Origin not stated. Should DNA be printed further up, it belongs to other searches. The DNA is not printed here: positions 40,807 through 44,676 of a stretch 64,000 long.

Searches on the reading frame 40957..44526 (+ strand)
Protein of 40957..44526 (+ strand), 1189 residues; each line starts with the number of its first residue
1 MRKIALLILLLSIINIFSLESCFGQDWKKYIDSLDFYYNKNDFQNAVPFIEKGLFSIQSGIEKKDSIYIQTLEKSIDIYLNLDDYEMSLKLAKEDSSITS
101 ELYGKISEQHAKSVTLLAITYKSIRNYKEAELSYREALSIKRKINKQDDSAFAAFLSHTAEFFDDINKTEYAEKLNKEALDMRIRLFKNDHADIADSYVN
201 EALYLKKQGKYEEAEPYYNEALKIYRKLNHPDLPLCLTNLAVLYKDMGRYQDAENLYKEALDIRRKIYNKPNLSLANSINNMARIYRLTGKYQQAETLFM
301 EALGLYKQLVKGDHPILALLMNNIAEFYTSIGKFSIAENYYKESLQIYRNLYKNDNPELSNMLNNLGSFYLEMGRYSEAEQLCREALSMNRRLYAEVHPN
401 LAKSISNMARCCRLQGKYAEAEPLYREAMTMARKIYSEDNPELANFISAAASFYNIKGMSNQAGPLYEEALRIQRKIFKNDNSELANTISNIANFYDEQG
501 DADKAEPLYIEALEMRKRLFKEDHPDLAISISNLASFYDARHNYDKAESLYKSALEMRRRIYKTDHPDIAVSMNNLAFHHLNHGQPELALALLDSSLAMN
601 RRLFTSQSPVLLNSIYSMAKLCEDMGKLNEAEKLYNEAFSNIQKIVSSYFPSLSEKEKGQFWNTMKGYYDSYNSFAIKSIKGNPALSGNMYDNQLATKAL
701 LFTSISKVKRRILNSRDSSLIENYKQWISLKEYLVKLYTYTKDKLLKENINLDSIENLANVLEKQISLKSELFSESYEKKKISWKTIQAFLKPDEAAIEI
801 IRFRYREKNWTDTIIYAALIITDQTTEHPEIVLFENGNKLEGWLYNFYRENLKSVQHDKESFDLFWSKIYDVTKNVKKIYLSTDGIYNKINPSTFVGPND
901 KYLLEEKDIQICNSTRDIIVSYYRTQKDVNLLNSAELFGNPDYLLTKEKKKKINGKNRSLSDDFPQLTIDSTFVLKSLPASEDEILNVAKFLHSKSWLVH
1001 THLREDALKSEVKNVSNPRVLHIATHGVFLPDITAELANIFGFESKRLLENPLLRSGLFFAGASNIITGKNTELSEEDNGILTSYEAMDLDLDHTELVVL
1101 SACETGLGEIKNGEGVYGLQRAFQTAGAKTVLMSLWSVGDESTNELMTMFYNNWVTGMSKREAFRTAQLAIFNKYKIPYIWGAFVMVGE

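Call 5: search_protein_families(library=pfam, proteins=[window:40957-44526:+], max_evalue=0.1)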
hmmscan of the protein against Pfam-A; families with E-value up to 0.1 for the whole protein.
window:40957-44526:+ (1189 aa): 28 families (the best 25 are shown)
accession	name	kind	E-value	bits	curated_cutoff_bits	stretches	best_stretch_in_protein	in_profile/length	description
PF13424.12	TPR_12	-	9e-119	388.3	30.1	10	359-434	2-77/77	Tetratricopeptide repeat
PF13374.12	TPR_10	-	2.9e-95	310.3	27.5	10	486-526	2-42/42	Tetratricopeptide repeat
PF24885.1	TPR_NPHP3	-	1.5e-61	208.3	100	6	482-604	95-217/239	Nephrocystin-3 TPR domain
PF12770.12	CHAT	-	4.1e-60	204.1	24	1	873-1189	21-289/289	CHAT domain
PF00515.34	TPR_1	-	5.3e-44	146.7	27.8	9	236-264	3-31/34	Tetratricopeptide repeat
PF13176.12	TPR_7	-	3.6e-43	142.4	27.9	6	237-265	2-30/36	Tetratricopeptide repeat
PF07719.23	TPR_2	-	6.2e-37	123.1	27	5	195-226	1-32/34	Tetratricopeptide repeat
PF13181.12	TPR_8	-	4e-35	117.4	25.7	5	362-391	3-32/34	Tetratricopeptide repeat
PF17874.7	TPR_MalT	-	3.4e-21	76.3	45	4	241-464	8-222/336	MalT-like TPR region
PF13428.12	TPR_14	-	6.1e-19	67.1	23.5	0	365-402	6-42/44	Tetratricopeptide repeat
PF14559.12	TPR_19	-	1.2e-16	61.2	25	4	207-265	3-56/68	Tetratricopeptide repeat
PF13431.12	TPR_17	-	6.8e-15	54.5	24.4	0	230-254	9-33/34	Tetratricopeptide repeat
PF13432.12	TPR_16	-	2.1e-13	50.9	32.7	2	201-263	3-60/65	Tetratricopeptide repeat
PF14938.12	SNAP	-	6.2e-10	39.4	25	2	442-557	33-144/282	Soluble NSF attachment protein, SNAP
PF07721.20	TPR_4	-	4.5e-08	33.4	27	0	407-427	6-26/26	Tetratricopeptide repeat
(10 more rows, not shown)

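Call 6: search_protein_families(library=padloc, proteins=[window:40957-44526:+], max_evalue=0.1)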
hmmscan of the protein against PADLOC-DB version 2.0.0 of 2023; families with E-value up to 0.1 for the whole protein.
window:40957-44526:+ (1189 aa): 4 families
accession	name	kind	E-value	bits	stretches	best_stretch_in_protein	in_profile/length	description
PDLC01169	TPR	-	9.4e-20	69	3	207-308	121-220/252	TPR repeats containing protein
PDLC01171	TPR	-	3.8e-08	30.8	2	326-432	149-246/504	TPR repeats containing protein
PDLC01101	PrimPol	-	1.5e-05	21.9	1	580-663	36-118/490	adaptation polymerase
PDLC05012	PDC-S39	-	1.7e-05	21.7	1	130-272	154-306/615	-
